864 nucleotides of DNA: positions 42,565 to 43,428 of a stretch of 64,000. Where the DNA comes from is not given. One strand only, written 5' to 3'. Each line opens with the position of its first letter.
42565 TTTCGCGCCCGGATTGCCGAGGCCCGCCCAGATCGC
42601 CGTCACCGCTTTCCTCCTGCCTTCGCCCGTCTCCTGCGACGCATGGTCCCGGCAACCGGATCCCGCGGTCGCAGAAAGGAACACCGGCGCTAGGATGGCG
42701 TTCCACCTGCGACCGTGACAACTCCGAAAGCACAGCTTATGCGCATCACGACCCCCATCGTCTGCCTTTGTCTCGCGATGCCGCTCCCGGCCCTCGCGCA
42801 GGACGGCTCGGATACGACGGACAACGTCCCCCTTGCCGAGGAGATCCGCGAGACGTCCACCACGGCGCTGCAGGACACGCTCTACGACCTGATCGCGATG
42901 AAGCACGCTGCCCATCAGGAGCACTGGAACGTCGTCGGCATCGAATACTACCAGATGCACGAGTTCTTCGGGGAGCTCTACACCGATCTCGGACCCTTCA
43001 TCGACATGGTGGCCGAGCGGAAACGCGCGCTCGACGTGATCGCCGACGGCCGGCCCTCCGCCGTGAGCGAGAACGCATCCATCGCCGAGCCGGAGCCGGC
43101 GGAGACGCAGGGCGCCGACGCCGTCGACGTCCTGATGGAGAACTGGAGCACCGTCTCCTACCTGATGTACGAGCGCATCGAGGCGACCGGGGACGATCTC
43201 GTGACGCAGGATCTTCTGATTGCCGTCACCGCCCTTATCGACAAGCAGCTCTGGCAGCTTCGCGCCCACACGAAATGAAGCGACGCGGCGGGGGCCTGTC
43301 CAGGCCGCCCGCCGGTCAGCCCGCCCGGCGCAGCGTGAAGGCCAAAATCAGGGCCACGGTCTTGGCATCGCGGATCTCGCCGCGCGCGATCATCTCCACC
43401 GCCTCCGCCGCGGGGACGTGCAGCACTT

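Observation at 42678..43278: Acidic, apparently exported Dps under general-stress-response control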

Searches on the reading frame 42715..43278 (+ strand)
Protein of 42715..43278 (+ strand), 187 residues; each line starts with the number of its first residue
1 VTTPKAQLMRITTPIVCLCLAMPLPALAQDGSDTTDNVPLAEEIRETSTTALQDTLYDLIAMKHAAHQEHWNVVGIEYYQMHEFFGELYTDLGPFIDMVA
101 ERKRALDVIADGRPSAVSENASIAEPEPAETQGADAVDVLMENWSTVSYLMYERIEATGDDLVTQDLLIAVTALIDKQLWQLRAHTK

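Call 3: search_protein_families(library=pfam, proteins=[window:42715-43278:+], max_evalue=0.01)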
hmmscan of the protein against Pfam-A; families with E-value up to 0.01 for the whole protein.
window:42715-43278:+ (187 aa): 1 family
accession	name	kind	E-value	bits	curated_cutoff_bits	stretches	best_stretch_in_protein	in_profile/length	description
PF00210.30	Ferritin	-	3.9e-14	53.2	24.5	1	51-185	3-135/142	Ferritin-like domain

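Call 4: search_protein_families(library=ncbifam, proteins=[window:42715-43278:+], max_evalue=0.01)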
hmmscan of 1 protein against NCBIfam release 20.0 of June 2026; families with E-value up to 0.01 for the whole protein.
window:42715-43278:+ (187 aa): 3 families
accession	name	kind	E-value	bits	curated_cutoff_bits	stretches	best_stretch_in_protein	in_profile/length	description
NF006975.0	PRK09448.1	equivalog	1e-23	84.2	114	1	37-186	18-166/168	DNA starvation/stationary phase protection protein Dps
NF041388.1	DNAstvprot_Halo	equivalog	1.5e-11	44.5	170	1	36-124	12-100/171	DNA starvation/stationary phase protection protein DpsA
NF052461.1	DNAProtecDpsACyan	equivalog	1.6e-06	27.9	300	1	36-124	15-104/176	DNA starvation/stress protection protein DpsA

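Call 5: find_homologous_proteins(query=window:42739-43278:+)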
Query window:42739-43278:+ (179 aa): 28 proteins with E <= 0.001 among 263 candidates.
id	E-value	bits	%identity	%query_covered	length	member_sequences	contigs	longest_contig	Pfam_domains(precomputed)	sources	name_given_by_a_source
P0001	1.9e-113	394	100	100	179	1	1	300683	PF00210.31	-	-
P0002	6.8e-95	334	84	100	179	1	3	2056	PF00210.31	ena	-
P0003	8.6e-93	327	83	100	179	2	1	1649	PF00210.31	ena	-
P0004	5.2e-92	325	82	100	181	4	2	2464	PF00210.31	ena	-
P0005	1.7e-67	245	62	100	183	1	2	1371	PF00210.31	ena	-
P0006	2.0e-67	245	69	85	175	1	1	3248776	PF00210.31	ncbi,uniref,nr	ncbi:Dps family protein [Jannaschia sp. W003]|uniref:Dps family protein n=1 Tax=Jannaschia sp. W003 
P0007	8.4e-66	239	61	89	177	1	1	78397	PF00210.31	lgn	-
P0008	4.9e-54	201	57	99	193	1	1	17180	PF00210.31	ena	-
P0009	2.3e-51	192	55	96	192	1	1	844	PF00210.31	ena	-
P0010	3.3e-51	192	54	96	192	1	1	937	PF00210.31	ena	-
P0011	3.4e-51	192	54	96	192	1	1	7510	PF00210.31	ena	-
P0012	1.9e-49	186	53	96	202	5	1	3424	PF00210.31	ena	-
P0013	1.5e-47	180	53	98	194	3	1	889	PF00210.31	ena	-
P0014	7.1e-47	178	50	97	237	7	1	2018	PF00210.31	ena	-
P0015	1.0e-42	164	53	84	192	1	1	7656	PF00210.31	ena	-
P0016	1.9e-42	163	52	87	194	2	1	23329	PF00210.31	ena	-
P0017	6.0e-40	155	52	82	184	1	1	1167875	PF00210.31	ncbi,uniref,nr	ncbi:Dps family protein [Parvularcula dongshanensis]|uniref:Starvation-inducible DNA-binding protein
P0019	5.4e-39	152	48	83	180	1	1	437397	PF00210.31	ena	-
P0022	3.0e-29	120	49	76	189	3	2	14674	PF00210.31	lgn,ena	-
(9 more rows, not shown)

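Call 6: search_solved_structures(query=window:42739-43278:+, show_alignments=3)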
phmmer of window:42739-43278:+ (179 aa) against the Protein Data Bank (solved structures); distinct sequences matched with E-value up to 0.001: 55.
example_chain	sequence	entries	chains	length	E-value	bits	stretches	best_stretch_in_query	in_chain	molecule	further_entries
6tgt_A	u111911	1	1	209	1.2e-15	61.4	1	34-177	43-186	DNA protection during starvation protein 2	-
2c2j_A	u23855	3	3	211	1.2e-15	61.4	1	34-177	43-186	DNA-BINDING STRESS RESPONSE PROTEIN | DNA-BINDING STRESS RESPONSE PROTEIN, DPS FAMILY | DNA protection during starvation protein 2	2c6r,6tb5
8hwz_A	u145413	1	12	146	3.1e-15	60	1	44-177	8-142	Starvation-inducible DNA-binding protein or fine tangled pili major subunit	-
2z90_A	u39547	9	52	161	3.9e-15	59.7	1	44-177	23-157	Starvation-inducible DNA-binding protein or fine tangled pili major subunit | Putative starvation-induced DNA protecting protein/Ferritin and Dps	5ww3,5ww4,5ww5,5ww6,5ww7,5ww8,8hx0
4m33_A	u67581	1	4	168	4.4e-15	59.5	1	44-177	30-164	Putative starvation-induced DNA protecting protein/Ferritin and Dps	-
4m35_A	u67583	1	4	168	6.5e-15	59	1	44-177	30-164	Putative starvation-induced DNA protecting protein/Ferritin and Dps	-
5ww9_A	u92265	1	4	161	2e-14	57.4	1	44-177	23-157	Putative starvation-induced DNA protecting protein/Ferritin and Dps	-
4m32_A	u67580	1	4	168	2.2e-14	57.3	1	44-177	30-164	Putative starvation-induced DNA protecting protein/Ferritin and Dps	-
4m34_A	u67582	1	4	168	4.2e-14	56.3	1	44-177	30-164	Putative starvation-induced DNA protecting protein/Ferritin and Dps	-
4a25_A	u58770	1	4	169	5.1e-13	52.8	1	41-176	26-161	FERRITIN DPS FAMILY PROTEIN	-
1n1q_A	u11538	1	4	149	1.9e-12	50.9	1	52-177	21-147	DPS Protein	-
1ji5_A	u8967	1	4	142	3.3e-12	50.2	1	56-177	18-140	Dlp-1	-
1jig_A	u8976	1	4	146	8.8e-12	48.8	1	58-178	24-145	Dlp-2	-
6sev_A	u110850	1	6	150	9.5e-12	48.7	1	57-176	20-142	DNA starvation/stationary phase protection protein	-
1qgh_A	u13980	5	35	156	9.8e-12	48.6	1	56-176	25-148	NON-HEME IRON-CONTAINING FERRITIN | DNA protection during starvation protein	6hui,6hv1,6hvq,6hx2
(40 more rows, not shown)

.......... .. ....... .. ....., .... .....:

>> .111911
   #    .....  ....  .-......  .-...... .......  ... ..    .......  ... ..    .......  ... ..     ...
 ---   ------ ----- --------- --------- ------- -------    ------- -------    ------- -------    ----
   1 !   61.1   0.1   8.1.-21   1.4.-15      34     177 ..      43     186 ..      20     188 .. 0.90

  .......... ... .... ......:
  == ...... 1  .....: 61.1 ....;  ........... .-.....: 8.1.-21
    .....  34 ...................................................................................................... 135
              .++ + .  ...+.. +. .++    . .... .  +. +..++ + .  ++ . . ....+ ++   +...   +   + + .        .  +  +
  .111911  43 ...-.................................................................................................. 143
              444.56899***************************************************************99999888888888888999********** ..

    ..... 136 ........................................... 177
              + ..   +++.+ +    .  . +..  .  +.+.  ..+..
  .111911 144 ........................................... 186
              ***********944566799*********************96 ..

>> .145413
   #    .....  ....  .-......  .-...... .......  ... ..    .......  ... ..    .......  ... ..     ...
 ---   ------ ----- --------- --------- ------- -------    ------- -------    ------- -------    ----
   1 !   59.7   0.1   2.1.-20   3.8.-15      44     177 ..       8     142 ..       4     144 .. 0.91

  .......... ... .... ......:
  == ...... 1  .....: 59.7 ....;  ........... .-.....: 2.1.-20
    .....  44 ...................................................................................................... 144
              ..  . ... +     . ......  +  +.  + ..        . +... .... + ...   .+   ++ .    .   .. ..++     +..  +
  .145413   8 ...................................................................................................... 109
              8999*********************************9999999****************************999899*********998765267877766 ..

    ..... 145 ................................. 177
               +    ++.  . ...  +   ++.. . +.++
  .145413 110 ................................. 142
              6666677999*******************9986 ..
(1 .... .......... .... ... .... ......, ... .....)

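Call 15: find_related_loci(query=A1, collection=genome_contigs, flank=4000)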
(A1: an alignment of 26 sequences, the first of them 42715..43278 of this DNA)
Query A1 (187 aa) in genome_contigs; peptide patterns used: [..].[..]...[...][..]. (x = any residue, [..] = any of these).
531 stretches matched a pattern (row limit reached: there are more); 527 encode a relative of the query (tblastn E <= 1e-3); the best 80 are kept; 80 distinct loci.
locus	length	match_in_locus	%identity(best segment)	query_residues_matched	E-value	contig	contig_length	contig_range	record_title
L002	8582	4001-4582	56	2-185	5e-58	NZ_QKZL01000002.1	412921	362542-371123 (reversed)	Palleronia aestuarii strain DSM 22009 LX81DRAFT_scaffold00002.2, whole genome shotgun sequence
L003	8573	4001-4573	50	11-185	1e-55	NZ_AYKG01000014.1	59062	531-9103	Salinisphaera japonica YTM-1 contig21, whole genome shotgun sequence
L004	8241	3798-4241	41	40-186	4e-29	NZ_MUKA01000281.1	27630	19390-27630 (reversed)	Streptomyces africanus strain NRRL B-24243 NRRL_B-24243_contig_330, whole genome shotgun sequence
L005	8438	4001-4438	41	40-184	7e-29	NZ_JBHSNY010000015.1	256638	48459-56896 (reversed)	Streptomyces bullii strain CGMCC 4.7019 spades_K_17_127_15, whole genome shotgun sequence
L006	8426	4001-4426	42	40-180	1e-28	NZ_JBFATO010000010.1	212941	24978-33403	Streptomyces sp. NPDC052701 NPDC052701_79_E4.ctg-0010, whole genome shotgun sequence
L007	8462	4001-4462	39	34-186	4e-28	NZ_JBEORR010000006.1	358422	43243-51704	Streptomyces sp. NPDC126510 NPDC126510_218_E2.ctg-0006, whole genome shotgun sequence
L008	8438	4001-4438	40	40-184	6e-28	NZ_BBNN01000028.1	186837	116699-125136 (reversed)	Streptomyces sp. NBRC 110035 strain TP-A0873, whole genome shotgun sequence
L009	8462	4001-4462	39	34-186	9e-28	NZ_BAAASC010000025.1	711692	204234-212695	Streptomyces hawaiiensis strain JCM 4172 sequence25, whole genome shotgun sequence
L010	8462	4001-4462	39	34-186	2e-27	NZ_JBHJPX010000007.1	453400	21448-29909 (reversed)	Streptomyces sp. NPDC056373 NPDC056373_T11_E1.ctg-0007, whole genome shotgun sequence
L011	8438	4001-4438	39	40-184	2e-27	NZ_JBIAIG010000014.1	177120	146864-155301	Streptomyces sp. NPDC005931 NPDC005931_8_H5.ctg-0014, whole genome shotgun sequence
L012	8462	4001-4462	38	34-186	2e-27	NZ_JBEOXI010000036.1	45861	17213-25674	Streptomyces sp. NPDC002130 NPDC002130_155_D8.ctg-0036, whole genome shotgun sequence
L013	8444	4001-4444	39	40-186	2e-27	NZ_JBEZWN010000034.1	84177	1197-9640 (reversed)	Streptomyces sp. NPDC029044 NPDC029044_294_B8.ctg-0034, whole genome shotgun sequence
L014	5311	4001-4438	42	40-184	1e-27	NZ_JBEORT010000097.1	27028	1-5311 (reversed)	Streptomyces sp. NPDC126497 NPDC126497_218_D2.ctg-0105, whole genome shotgun sequence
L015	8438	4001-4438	40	40-184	3e-27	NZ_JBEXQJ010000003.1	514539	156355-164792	Streptomyces sp. NPDC006372 NPDC006372_16_A5.ctg-0003, whole genome shotgun sequence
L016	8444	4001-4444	40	34-180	4e-27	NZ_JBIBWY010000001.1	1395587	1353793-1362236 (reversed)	Streptomyces massasporeus strain NPDC014839 NPDC014839_262_D5.ctg-0001, whole genome shotgun sequence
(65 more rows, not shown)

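Call 16: search_protein_representatives(protein=window:42739-43278:+)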
Query: 179 residues. Proteins with E-value up to 0.001 (for the whole library): 2541; up to 1e-10: 207; up to 1e-30: 12. The best 150 are listed.
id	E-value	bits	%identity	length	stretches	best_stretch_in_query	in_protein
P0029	2.5e-54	200.3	59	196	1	3-178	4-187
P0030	1.2e-53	198.1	55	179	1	1-179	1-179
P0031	1.1e-40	155.9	53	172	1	21-178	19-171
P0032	1.9e-37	145.3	46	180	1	1-178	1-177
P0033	4.0e-37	144.3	45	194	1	7-178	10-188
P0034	4.8e-36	140.8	47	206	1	15-178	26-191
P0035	1.1e-35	139.7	46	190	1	14-179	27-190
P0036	1.5e-34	135.9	44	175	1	16-178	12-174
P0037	1.1e-32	129.8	42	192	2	23-177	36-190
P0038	2.9e-32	128.5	47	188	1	6-178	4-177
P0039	8.6e-32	127.0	44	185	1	8-178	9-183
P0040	4.2e-31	124.7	45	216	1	28-177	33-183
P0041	1.3e-29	119.8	46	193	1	5-176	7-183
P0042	9.0e-26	107.4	43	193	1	30-177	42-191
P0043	2.8e-25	105.8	38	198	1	27-178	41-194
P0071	9.2e-16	74.8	38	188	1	41-178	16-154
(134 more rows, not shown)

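Call 21: find_encoding_contigs(protein=P0006, flank=3000, max_places=1)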
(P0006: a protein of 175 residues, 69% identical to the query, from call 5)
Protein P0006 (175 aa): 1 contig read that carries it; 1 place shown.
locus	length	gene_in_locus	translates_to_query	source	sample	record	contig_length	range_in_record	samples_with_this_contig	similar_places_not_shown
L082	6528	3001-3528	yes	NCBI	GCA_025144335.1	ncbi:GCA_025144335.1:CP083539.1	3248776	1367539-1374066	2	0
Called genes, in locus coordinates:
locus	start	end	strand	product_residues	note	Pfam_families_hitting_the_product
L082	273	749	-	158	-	PF08327:AHSA1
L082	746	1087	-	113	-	PF12840:HTH_20, PF01022:HTH_5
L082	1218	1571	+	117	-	PF07237:DUF1428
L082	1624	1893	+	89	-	PF01258:zf-dskA_traR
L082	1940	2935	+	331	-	PF01408:GFO_IDH_MocA, PF22725:GFO_IDH_MocA_C3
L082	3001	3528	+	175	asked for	PF00210:Ferritin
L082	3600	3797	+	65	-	-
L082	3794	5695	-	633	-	PF00128:Alpha-amylase, PF16657:Malt_amylase_C (faint)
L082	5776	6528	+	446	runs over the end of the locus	PF00202:Aminotran_3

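Call 22: find_encoding_contigs(protein=P0007, flank=3000, max_places=1)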
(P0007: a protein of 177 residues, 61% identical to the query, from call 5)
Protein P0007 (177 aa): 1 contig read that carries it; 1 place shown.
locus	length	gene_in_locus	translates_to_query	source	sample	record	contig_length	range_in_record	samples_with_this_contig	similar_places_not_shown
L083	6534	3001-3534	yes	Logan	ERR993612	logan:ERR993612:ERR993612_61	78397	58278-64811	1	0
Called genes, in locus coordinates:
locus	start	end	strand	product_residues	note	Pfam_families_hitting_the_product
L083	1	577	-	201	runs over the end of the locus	PF00583:Acetyltransf_1 (weak), PF13673:Acetyltransf_10 (weak)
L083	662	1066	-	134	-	PF09996:DUF2237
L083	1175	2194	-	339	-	PF10094:DUF2332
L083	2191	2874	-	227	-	PF01195:Pept_tRNA_hydro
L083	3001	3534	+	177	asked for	PF00210:Ferritin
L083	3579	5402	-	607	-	PF08439:Peptidase_M3_N, PF01432:Peptidase_M3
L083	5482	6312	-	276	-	PF01435:Peptidase_M48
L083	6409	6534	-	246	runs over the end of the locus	PF25455:Beta-barrel_CAF17_C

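Call 23: find_encoding_contigs(protein=P0004, flank=3000, max_places=2)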
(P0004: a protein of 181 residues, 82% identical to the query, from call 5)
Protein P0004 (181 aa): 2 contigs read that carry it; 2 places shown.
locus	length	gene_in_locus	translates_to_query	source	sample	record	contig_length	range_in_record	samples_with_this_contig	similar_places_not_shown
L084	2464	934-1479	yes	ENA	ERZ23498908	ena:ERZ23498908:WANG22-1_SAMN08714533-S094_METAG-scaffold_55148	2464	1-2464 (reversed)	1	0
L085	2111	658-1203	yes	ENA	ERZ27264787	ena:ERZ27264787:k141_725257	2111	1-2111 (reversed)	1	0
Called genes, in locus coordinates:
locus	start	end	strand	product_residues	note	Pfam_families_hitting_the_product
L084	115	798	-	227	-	PF01195:Pept_tRNA_hydro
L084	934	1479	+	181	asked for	PF00210:Ferritin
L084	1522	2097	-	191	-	PF27456:NudK_N, PF00293:NUDIX (faint)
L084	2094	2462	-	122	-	?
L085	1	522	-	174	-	?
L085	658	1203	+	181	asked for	PF00210:Ferritin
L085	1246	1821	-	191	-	PF27456:NudK_N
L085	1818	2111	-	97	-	?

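Call 24: find_encoding_contigs(protein=P0017, flank=3000, max_places=1)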
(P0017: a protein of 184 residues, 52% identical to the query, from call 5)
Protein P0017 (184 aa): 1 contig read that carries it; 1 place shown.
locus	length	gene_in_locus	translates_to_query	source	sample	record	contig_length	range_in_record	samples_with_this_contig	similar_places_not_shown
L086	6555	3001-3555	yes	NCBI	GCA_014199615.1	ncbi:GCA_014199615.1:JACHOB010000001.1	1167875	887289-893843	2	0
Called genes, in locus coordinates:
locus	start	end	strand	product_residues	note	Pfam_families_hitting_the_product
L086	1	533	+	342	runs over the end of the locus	PF02779:Transket_pyr, PF02780:Transketolase_C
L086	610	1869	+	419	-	PF00364:Biotin_lipoyl, PF02817:E3_binding, PF00198:2-oxoacid_dh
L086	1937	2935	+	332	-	PF01408:GFO_IDH_MocA, PF02894:GFO_IDH_MocA_C (faint), PF22725:GFO_IDH_MocA_C3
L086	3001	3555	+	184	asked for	PF00210:Ferritin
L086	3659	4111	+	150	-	PF13274:SocA_Panacea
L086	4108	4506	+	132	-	-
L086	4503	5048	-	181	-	-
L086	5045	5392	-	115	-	PF04342:DMT_6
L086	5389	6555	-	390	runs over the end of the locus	PF02771:Acyl-CoA_dh_N, PF02770:Acyl-CoA_dh_M, PF00441:Acyl-CoA_dh_1, PF08028:Acyl-CoA_dh_2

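Call 42: search_solved_structures(query=P0071, max_evalue=1e-10)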
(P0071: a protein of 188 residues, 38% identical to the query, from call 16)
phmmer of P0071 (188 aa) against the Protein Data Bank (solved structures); distinct sequences matched with E-value up to 1e-10: 28.
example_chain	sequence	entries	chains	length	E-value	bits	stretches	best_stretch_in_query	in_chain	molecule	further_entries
2c2j_A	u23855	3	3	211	1.7e-56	194.1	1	8-170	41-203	DNA-BINDING STRESS RESPONSE PROTEIN | DNA-BINDING STRESS RESPONSE PROTEIN, DPS FAMILY | DNA protection during starvation protein 2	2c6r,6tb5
6tgt_A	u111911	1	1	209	1.9e-56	193.9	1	8-170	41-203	DNA protection during starvation protein 2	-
4a25_A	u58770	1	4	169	5e-17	65.6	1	15-152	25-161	FERRITIN DPS FAMILY PROTEIN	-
1o9r_A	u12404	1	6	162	3e-16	63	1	18-156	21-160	AGROBACTERIUM TUMEFACIENS DPS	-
4dyu_A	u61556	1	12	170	3.6e-14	56.3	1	18-153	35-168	DNA protection during starvation protein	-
8ff9_A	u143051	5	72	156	3.9e-14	56.1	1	8-152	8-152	Probable dna-binding stress protein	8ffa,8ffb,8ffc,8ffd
2yjj_A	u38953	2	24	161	4.2e-14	56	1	17-154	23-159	AFP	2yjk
4cy9_A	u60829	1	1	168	6.7e-14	55.4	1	19-156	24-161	DPSA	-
4cya_A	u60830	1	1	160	1.2e-13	54.6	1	19-155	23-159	DPSA15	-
4m32_A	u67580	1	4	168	2.5e-12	50.3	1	18-153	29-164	Putative starvation-induced DNA protecting protein/Ferritin and Dps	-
8hwz_A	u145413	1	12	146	9.1e-12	48.4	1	19-153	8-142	Starvation-inducible DNA-binding protein or fine tangled pili major subunit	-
1uvh_A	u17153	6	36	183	9.4e-12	48.4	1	13-158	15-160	STARVATION-INDUCED DNA PROTECTING PROTEIN | DNA protection during starvation protein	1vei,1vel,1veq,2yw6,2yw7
3ge4_A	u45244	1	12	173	9.4e-12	48.4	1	20-156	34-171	DNA PROTECTION DURING STARVATION PROTEIN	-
4m35_A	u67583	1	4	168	1e-11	48.2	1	18-153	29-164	Putative starvation-induced DNA protecting protein/Ferritin and Dps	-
2z90_A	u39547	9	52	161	1.1e-11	48.2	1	18-153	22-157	Starvation-inducible DNA-binding protein or fine tangled pili major subunit | Putative starvation-induced DNA protecting protein/Ferritin and Dps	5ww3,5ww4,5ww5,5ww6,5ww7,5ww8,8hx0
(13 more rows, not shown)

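Call 45: find_encoding_contigs(protein=P0019, flank=5000, max_places=1)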
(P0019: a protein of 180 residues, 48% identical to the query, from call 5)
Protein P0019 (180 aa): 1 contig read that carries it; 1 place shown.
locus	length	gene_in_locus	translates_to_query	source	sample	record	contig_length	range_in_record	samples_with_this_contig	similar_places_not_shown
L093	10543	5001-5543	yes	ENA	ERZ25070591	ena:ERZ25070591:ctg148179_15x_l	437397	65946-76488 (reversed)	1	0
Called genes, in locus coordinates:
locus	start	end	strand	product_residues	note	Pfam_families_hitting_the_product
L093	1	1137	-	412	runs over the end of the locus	PF00082:Peptidase_S8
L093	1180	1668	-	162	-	PF00293:NUDIX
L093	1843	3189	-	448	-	PF22694:CtpB_N-like, PF00595:PDZ (weak), PF13180:PDZ_2, PF17820:PDZ_6, PF03572:Peptidase_S41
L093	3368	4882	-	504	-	PF01676:Metalloenzyme, PF06415:iPGM_N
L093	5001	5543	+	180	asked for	PF00210:Ferritin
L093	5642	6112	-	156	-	PF02590:SPOUT_MTase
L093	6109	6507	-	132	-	PF02410:RsfS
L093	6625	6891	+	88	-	-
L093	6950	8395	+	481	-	PF00330:Aconitase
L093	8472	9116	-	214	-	-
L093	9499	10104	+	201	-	PF00694:Aconitase_C, PF27512:LeuD, PF27434:LeuD_C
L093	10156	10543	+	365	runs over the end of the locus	PF03372:Exo_endo_phos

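Call 46: find_encoding_contigs(protein=P0016, flank=5000, max_places=1)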
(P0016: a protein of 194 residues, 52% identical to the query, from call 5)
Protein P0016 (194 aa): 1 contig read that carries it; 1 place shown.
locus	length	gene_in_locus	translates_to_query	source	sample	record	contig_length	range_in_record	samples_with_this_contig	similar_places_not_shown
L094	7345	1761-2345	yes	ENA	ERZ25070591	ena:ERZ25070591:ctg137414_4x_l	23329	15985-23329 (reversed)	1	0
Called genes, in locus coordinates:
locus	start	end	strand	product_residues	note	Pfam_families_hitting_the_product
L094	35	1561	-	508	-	PF01676:Metalloenzyme, PF06415:iPGM_N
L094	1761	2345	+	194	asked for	PF00210:Ferritin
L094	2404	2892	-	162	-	PF02590:SPOUT_MTase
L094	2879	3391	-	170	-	PF02410:RsfS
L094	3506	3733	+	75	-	-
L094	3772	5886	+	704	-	PF00330:Aconitase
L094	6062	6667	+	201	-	PF00694:Aconitase_C, PF27512:LeuD, PF27434:LeuD_C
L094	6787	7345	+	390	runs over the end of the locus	PF03372:Exo_endo_phos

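Call 47: find_encoding_contigs(protein=P0008, flank=5000, max_places=1)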
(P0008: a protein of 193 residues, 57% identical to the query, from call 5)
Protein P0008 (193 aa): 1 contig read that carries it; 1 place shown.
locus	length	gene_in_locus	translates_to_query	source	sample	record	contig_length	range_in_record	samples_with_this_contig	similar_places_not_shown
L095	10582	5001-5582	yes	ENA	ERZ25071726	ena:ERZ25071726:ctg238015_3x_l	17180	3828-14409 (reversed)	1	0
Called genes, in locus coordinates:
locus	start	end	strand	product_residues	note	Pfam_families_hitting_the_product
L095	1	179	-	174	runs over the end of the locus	PF04290:DctQ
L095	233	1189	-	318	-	PF03480:DctP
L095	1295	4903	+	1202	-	PF05378:Hydant_A_N, PF01968:Hydantoinase_A, PF19278:Hydant_A_C (weak), PF02538:Hydantoinase_B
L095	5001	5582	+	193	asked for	PF00210:Ferritin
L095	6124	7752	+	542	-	PF00496:SBP_bac_5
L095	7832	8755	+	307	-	PF19300:BPD_transp_1_N, PF00528:BPD_transp_1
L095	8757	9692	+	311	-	PF12911:OppC_N, PF00528:BPD_transp_1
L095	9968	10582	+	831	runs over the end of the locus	PF00005:ABC_tran, PF08352:oligo_HPY, PF00005:ABC_tran, PF08352:oligo_HPY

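Call 48: find_encoding_contigs(protein=P0022, flank=5000, max_places=1)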
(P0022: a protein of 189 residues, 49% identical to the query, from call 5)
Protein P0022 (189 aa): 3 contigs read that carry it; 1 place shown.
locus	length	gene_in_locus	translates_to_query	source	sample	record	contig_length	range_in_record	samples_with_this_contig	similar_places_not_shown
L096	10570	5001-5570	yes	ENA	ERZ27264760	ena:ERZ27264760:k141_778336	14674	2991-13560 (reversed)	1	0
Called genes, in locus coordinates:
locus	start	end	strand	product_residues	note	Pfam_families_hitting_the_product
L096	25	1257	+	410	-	-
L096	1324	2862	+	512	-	PF00135:COesterase, PF07859:Abhydrolase_3 (weak), PF20434:BD-FAE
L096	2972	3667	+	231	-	PF10677:DUF2490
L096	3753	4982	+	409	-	PF01408:GFO_IDH_MocA, PF02894:GFO_IDH_MocA_C, PF22725:GFO_IDH_MocA_C3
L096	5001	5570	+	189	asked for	PF00210:Ferritin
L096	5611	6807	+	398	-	PF01590:GAF, PF13185:GAF_2 (weak), PF00512:HisKA, PF02518:HATPase_c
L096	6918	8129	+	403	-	PF01590:GAF, PF13185:GAF_2 (faint), PF00512:HisKA, PF02518:HATPase_c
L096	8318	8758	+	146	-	PF00572:Ribosomal_L13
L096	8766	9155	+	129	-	PF00380:Ribosomal_S9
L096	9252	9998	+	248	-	PF00318:Ribosomal_S2, PF15698:Phosphatase (faint)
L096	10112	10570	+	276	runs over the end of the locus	PF00889:EF_TS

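Call 59: predict_structure(alignment_id=A2)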
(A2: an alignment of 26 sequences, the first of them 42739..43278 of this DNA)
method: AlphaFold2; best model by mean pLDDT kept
length: 179 residues; sequences in the alignment: 26
mean_pLDDT: 89.0   pTM: 0.80
mean pLDDT of the five models: 89.0, 88.5, 88.3, 88.0, 87.5
residues with pLDDT >= 90: 142; 70-90: 7; 50-70: 25; < 50: 5
segments of 3 or more residues with pLDDT < 50: 1-3
pLDDT, mean of each block of 10 residues (from residue 1): 51 54 51 93 99 98 95 96 98 97 96 92 95 98 98 98 99 94
secondary structure, 60 per line:
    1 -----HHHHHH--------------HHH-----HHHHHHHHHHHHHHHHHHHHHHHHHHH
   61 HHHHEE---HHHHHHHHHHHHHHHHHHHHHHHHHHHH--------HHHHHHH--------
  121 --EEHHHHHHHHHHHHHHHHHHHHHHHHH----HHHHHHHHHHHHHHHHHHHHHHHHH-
elements in order: H6-11 H34-64 H70-97 H106-112 H125-149 H154-178
